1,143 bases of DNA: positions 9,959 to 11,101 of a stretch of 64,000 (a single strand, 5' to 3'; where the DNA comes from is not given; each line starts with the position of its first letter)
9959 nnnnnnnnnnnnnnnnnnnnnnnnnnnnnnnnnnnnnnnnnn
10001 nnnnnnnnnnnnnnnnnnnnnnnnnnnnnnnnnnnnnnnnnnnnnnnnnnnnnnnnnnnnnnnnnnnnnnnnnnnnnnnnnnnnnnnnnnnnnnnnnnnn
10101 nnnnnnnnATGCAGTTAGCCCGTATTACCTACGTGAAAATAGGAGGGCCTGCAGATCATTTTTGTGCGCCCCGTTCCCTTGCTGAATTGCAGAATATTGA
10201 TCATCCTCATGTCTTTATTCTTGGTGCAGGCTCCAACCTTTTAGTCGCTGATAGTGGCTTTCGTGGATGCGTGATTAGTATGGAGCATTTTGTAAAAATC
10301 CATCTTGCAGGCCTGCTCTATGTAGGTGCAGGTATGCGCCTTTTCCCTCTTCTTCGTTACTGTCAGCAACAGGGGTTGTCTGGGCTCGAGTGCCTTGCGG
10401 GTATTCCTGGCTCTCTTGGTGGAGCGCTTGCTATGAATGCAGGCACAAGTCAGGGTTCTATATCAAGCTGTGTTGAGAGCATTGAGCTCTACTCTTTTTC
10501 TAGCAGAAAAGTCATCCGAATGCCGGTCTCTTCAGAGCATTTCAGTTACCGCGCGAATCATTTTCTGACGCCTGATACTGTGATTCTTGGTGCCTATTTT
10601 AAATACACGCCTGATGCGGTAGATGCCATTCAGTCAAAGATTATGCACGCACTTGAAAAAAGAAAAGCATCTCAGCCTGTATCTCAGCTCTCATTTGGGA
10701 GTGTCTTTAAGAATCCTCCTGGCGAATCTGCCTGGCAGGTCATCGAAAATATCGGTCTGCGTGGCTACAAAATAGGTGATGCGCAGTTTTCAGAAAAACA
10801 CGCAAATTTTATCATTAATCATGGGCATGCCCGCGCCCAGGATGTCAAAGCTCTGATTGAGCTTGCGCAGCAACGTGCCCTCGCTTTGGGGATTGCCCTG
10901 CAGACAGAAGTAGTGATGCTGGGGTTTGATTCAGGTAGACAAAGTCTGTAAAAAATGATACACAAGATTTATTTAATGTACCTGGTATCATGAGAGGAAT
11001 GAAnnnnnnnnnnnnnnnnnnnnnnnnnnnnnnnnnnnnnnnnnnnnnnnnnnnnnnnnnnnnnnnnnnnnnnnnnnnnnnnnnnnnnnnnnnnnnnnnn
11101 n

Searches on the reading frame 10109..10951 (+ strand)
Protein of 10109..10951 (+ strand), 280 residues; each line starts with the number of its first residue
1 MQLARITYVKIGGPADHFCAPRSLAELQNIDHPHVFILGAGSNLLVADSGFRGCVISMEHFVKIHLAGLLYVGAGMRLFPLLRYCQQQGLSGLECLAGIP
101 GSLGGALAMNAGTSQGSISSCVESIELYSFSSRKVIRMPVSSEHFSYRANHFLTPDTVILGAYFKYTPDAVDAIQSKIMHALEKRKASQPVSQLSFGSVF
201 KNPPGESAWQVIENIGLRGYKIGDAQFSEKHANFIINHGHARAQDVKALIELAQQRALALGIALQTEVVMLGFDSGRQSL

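Call 4: search_protein_families(library=pfam, proteins=[window:10109-10951:+], max_evalue=0.01)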
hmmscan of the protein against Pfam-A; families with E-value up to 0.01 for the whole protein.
window:10109-10951:+ (280 aa): 2 families
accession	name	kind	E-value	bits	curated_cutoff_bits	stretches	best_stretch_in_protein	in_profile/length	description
PF02873.21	MurB_C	-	2.4e-29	101.9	27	1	174-270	2-98/99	UDP-N-acetylenolpyruvoylglucosamine reductase, C-terminal domain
PF01565.28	FAD_binding_4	-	4.6e-13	49.5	26.4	1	34-128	26-129/139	FAD binding domain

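Call 8: find_encoding_contigs(protein=window:10109-10951:+, flank=10000, max_places=6)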
Protein window:10109-10951:+ (280 aa): no gene with exactly this product is on record in the collection.

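Call 10: find_homologous_proteins(query=window:10109-10951:+, max_evalue=1e-10)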
Query window:10109-10951:+ (280 aa): 8000 proteins with E <= 1e-10 among 8000 candidates; the best 120 are listed.
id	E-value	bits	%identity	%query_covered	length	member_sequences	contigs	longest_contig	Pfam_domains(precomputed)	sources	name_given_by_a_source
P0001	1.7e-182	623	100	100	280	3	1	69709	PF01565.29,PF02873.22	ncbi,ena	-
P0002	1.5e-68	249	48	97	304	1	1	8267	PF01565.29,PF02873.22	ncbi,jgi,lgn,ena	jgi:UDP-N-acetylmuramate dehydrogenase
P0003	3.9e-66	241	49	91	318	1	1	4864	PF01565.29,PF02873.22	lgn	-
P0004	3.6e-62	228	45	96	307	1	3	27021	PF01565.29,PF02873.22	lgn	-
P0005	4.5e-62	228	47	96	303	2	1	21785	PF01565.29,PF02873.22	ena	-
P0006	9.1e-62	227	47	96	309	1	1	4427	PF01565.29,PF02873.22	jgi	jgi:UDP-N-acetylmuramate dehydrogenase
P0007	4.0e-61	225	46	96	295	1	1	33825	PF01565.29,PF02873.22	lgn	-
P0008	7.6e-60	221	46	97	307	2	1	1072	PF01565.29,PF02873.22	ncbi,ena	-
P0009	1.7e-59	219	45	96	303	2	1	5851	PF01565.29,PF02873.22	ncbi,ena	-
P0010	8.5e-59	217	45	96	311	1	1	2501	PF01565.29,PF02873.22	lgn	-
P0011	1.2e-58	217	45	96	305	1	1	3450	PF01565.29,PF02873.22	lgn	-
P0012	4.7e-58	215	47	97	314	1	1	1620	PF01565.29,PF02873.22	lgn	-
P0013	5.1e-58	215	45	96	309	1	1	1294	PF01565.29,PF02873.22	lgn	-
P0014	9.5e-58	214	45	97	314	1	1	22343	PF01565.29,PF02873.22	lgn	-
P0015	1.9e-57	213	42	98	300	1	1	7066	PF01565.29,PF02873.22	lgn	-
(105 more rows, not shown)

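Call 11: find_encoding_contigs(protein=P0001, flank=10000, max_places=4)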
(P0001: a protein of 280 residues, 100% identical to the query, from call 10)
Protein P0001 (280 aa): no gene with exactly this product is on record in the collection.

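Call 12: find_encoding_contigs(protein=P0007, flank=10000, max_places=3)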
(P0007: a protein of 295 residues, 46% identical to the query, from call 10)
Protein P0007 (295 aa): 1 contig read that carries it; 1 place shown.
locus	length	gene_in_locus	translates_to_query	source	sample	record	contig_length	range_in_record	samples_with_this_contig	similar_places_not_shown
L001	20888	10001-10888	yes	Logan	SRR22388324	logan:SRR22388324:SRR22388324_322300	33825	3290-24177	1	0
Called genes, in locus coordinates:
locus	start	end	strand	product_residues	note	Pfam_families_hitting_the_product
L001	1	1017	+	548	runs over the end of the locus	PF23914:TPR_CcmH_CycH (faint), PF24575:TPR_Slam (faint), PF00515:TPR_1 (faint), PF07719:TPR_2 (faint), PF09976:TPR_21 (faint), PF14559:TPR_19 (weak), PF25058:ARM_TT21 (weak), PF12895:ANAPC3 (weak), +13 more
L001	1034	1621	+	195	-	-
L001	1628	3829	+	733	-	-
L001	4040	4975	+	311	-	PF00953:Glycos_transf_4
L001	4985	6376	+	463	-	PF21799:MurD-like_N, PF08245:Mur_ligase_M, PF02875:Mur_ligase_C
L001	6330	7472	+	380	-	PF01098:FTSW_RODA_SPOVE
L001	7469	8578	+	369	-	PF03033:Glyco_transf_28, PF04101:Glyco_tran_28_C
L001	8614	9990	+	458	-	PF01225:Mur_ligase, PF08245:Mur_ligase_M, PF02875:Mur_ligase_C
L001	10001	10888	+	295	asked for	PF01565:FAD_binding_4, PF02873:MurB_C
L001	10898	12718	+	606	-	PF02705:K_trans (faint), PF13520:AA_permease_2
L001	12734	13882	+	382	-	PF07143:AttH, PF17186:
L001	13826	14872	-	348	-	PF08240:ADH_N, PF00107:ADH_zinc_N, PF13602:ADH_zinc_N_2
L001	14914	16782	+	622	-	-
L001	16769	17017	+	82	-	-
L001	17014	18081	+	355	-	-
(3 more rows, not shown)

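Call 13: list_cluster_members(proteins=[window:10109-10951:+, window:20845-22017:+, window:30709-31776:+, window:16176-17519:-, window:14908-16179:-, window:11004-11858:+, window:14229-14918:+, window:17872-18846:-, window:19341-20042:-, window:8739-10118:+])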
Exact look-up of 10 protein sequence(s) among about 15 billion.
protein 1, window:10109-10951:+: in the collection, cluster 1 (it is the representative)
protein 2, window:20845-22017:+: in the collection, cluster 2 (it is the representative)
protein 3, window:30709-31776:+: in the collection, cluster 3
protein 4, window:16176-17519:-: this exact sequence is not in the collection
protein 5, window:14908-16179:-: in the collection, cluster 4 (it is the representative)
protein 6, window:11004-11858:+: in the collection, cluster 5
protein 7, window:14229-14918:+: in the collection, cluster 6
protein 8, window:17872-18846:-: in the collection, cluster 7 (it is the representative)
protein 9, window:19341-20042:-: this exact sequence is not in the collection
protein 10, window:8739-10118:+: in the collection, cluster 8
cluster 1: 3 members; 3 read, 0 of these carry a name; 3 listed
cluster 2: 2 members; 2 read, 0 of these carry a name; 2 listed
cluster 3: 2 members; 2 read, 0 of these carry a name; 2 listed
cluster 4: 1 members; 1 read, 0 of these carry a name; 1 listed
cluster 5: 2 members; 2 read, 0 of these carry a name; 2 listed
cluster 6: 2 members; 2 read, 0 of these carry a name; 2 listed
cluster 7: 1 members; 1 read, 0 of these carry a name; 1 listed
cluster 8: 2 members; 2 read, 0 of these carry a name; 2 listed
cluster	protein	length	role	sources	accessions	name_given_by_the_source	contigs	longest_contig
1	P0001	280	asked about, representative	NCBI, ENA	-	-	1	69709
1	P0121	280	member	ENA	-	-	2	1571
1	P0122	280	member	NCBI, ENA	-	-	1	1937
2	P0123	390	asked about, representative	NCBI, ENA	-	-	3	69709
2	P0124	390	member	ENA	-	-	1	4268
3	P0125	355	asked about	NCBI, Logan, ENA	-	-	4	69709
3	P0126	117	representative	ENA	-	-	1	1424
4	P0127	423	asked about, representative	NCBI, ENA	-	-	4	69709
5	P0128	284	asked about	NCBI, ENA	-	-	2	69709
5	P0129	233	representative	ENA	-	-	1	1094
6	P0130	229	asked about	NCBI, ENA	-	-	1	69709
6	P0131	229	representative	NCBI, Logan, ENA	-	-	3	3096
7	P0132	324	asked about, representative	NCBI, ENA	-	-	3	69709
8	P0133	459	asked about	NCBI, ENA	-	-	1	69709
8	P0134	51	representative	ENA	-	-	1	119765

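Call 16: find_related_loci(query=A1, collection=genome_contigs, flank=10000)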
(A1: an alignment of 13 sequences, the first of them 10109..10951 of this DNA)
Query A1 (280 aa) in genome_contigs; peptide patterns used: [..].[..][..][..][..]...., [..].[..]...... (x = any residue, [..] = any of these).
600 stretches matched a pattern (row limit reached: there are more); 595 encode a relative of the query (tblastn E <= 1e-3); the best 80 are kept; 80 distinct loci.
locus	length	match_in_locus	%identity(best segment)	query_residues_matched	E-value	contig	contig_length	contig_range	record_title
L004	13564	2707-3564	45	3-274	5e-72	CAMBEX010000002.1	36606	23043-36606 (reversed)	MAG: Bdellovibrio sp. ZAP7 isolate TH-11nov19-265 genome assembly, contig: TH-11nov19-C2590, whole genome shotgun sequen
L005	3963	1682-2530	46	3-273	7e-70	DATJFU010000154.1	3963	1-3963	MAG TPA_asm: Bdellovibrionota bacterium isolate SMAG_U15468 k141_4905122, whole genome shotgun sequence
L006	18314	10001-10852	46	3-271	2e-68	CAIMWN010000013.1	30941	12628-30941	MAG: Oligoflexia bacterium isolate AM-2014_bin-1399 genome assembly, contig: bin-1399:013/337, whole genome shotgun sequ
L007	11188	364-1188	48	7-272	6e-67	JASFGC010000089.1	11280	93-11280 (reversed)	MAG: Syntrophobacterales bacterium isolate D0606S20remetaG_Bin_93 D0606S20remetaG_FD_scaffold_289_c1, whole genome shotg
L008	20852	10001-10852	46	3-272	4e-63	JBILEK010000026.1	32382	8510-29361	MAG: Bdellovibrionia bacterium isolate ME2016-07-27_3300042906_group7_bin26 Rohwer_bin1133_scaffold_550_c1, whole genome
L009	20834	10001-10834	42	3-275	8e-63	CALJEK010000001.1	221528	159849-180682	MAG: Candidatus Kryptonia bacterium isolate S1_Bin_METABAT__339_1 genome assembly, contig: c_000000791989, whole genome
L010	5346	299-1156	43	1-271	9e-63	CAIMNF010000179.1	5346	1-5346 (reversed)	MAG: Oligoflexia bacterium isolate AlinenLipids_bin-3717 genome assembly, contig: bin-3717:179/615, whole genome shotgun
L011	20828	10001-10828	41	3-273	8e-63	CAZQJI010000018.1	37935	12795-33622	MAG TPA_asm: uncultured Bacteroidota bacterium isolate binchicken_co71_50 genome assembly, contig: NODE_436_length_37935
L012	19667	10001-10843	40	1-272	9e-62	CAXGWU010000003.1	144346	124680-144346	MAG TPA_asm: uncultured Oligoflexia bacterium isolate ERR594339_concoct_131 genome assembly, contig: ERZ6778701.97, whol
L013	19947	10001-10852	44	2-279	6e-60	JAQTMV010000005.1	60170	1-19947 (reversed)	MAG: Methylococcales bacterium isolate STA_49 NODE_976_length_60170_cov_4.725996_Sandtown_A, whole genome shotgun sequen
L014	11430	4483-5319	42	3-273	1e-59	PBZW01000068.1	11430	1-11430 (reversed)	MAG: Candidatus Neomarinimicrobiota bacterium isolate NP141 MHASMcontig_1053572, whole genome shotgun sequence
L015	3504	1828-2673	40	3-272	1e-59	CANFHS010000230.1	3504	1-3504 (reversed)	MAG: Bacteriovoracaceae bacterium isolate Jr-14may18-18 genome assembly, contig: Jr-14may18-C43094, whole genome shotgun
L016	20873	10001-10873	42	3-271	3e-59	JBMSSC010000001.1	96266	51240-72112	MAG: Bdellovibrionia bacterium isolate ARD_V5_S3_100percent_par_metabat.11 NODE_33_length_96266_cov_5.369001, whole geno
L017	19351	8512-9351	44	3-268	9e-59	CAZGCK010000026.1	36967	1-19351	MAG TPA_asm: uncultured Bacteriovoracaceae bacterium isolate SRP219642_co7_571 genome assembly, contig: NODE_1487_length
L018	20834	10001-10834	43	2-272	2e-58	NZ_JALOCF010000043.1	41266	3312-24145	MAG: Methylobacter sp. isolate SO_2017_LW4 bin 67 scaffold_2242_c1_LW137-91_2017, whole genome shotgun sequence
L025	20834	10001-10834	43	2-272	3e-56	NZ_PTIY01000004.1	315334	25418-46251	Methylobacter tundripaludum strain OWC-G53F Ga0139037_104, whole genome shotgun sequence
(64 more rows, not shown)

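Call 27: search_protein_families(library=pfam, proteins=[L025:2226-3749:+, L025:10843-11778:+, L025:11844-12578:+, L004:3564-4358:+, L004:7140-7934:+, L012:13597-14430:+, L016:13721-14620:+, L017:9359-10348:-, L017:13407-14210:+], max_evalue=0.01)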
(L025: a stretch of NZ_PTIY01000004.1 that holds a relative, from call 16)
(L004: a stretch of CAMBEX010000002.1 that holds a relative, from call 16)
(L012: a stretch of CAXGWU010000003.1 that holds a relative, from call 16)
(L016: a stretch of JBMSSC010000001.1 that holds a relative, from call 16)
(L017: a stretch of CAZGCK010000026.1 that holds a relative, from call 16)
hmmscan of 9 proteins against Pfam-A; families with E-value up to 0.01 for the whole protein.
L025:2226-3749:+ (507 aa): 3 families
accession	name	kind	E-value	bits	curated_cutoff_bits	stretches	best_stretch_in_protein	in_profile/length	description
PF08245.18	Mur_ligase_M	-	3e-51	174.7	24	1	158-349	1-200/200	Mur ligase middle domain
PF02875.26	Mur_ligase_C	-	2.2e-15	58.1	28.4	1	371-490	1-127/127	Mur ligase, glutamate ligase domain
PF01225.30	Mur_ligase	-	1.9e-13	51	21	1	60-147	2-94/95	Mur ligase family, catalytic domain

L025:10843-11778:+ (311 aa): 7 families
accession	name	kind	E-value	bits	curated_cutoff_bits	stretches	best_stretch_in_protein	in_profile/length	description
PF07478.18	Dala_Dala_lig_C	-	7.4e-56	189.3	24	1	132-306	27-204/204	D-ala D-ala ligase C-terminus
PF01820.27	Dala_Dala_lig_N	-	2.5e-20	73.7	34.6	2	64-96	89-121/121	D-ala D-ala ligase N-terminus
PF02786.22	CPSase_L_D2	-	3.3e-11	43.5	19.8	1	132-276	29-178/211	Carbamoyl-phosphate synthase L chain, ATP binding domain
PF02222.28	ATP-grasp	-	8.4e-08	32.5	27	1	116-265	5-151/179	ATP-grasp domain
PF13535.11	ATP-grasp_4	-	3e-07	30.6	27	1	141-277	2-151/160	ATP-grasp domain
PF02655.19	ATP-grasp_3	-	8.9e-06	26.3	23.2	1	106-276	3-155/160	ATP-grasp domain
PF08443.16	RimK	-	0.00023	21.3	21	1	118-283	15-172/188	RimK-like ATP-grasp domain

L025:11844-12578:+ (244 aa): 2 families
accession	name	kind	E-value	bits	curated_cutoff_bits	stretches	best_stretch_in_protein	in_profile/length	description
PF03799.20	FtsQ_DivIB_C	-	2.7e-19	70.6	21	1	102-214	2-114/114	Cell division protein FtsQ/DivIB, C-terminal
PF08478.15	POTRA_1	-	3.1e-14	53.4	23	1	29-96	2-68/69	POTRA domain, FtsQ-type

L004:3564-4358:+ (264 aa): 4 families
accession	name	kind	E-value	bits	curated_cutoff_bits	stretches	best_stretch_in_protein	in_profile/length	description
PF00106.31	adh_short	-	1.4e-44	152.3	26.6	1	3-189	3-188/195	short chain dehydrogenase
PF13561.12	adh_short_C2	-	8.5e-24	84.9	27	1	7-191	1-184/236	Enoyl-(Acyl carrier protein) reductase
PF08659.16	KR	-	4.8e-10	40.1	22.6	1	4-165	4-164/180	KR domain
PF13460.12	NAD_binding_10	-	0.00068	20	27.2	0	162-215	125-182/184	NAD(P)H-binding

L004:7140-7934:+ (264 aa): 1 family
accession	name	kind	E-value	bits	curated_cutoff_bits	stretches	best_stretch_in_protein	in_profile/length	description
PF08478.15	POTRA_1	-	1.3e-08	35.4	23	1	50-102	15-66/69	POTRA domain, FtsQ-type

L012:13597-14430:+ (277 aa): 2 families
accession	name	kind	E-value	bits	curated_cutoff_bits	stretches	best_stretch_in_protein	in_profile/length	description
PF08478.15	POTRA_1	-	3.5e-13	50.1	23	1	73-126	14-66/69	POTRA domain, FtsQ-type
PF03799.20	FtsQ_DivIB_C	-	2.5e-05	25.6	21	1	133-210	1-71/114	Cell division protein FtsQ/DivIB, C-terminal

L016:13721-14620:+ (299 aa): 1 family
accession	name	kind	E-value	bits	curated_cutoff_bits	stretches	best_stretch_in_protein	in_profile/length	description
PF08478.15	POTRA_1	-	3.1e-07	31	23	1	77-132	12-66/69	POTRA domain, FtsQ-type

L017:9359-10348:- (329 aa): 0 families

L017:13407-14210:+ (267 aa): 2 families
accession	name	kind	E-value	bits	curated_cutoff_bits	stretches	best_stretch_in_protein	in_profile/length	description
PF08478.15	POTRA_1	-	1.4e-08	35.3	23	1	63-117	14-67/69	POTRA domain, FtsQ-type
PF03799.20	FtsQ_DivIB_C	-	6e-05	24.3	21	1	123-200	1-73/114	Cell division protein FtsQ/DivIB, C-terminal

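Call 29: search_protein_families(library=pfam, proteins=[P0131, P0129], max_evalue=10)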
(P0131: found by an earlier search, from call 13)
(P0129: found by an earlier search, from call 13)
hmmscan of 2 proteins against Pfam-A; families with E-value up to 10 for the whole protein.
P0131 (229 aa): 3 families
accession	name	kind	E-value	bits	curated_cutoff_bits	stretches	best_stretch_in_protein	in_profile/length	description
PF12311.13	DUF3632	-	0.002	19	23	1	67-109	103-145/175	Protein of unknown function (DUF3632)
PF22919.1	ATP-synt_VA_C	-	0.1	13.1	24.7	1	43-106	33-95/101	C-terminal domain of V and A type ATP synthase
PF07128.17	DUF1380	-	0.22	12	26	1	58-98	47-87/137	Protein of unknown function (DUF1380)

P0129 (233 aa): 1 family
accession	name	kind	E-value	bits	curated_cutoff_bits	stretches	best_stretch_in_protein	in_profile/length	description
PF12450.13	vWF_A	-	0.085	13.3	25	1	102-148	17-63/94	von Willebrand factor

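Call 50: find_encoding_contigs(protein=P0129, flank=3000, max_places=5)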
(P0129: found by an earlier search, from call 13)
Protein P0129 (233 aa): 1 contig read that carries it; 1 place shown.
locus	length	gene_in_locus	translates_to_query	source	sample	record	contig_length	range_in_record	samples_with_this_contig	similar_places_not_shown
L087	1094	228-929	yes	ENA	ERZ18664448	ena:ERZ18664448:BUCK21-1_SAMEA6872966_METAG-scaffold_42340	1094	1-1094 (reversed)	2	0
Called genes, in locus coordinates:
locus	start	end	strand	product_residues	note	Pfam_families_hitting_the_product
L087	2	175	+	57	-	?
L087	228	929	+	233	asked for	-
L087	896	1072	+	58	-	-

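Call 51: find_encoding_contigs(protein=P0122, flank=3000, max_places=5)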
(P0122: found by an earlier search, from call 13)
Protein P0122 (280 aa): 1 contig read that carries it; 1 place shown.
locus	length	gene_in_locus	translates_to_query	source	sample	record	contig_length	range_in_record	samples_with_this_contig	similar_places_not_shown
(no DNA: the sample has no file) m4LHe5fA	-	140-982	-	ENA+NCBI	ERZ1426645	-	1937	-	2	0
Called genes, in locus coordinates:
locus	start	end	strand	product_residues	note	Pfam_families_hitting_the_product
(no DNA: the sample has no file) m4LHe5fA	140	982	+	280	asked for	PF01565:FAD_binding_4, PF02873:MurB_C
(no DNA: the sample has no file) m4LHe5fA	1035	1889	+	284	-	-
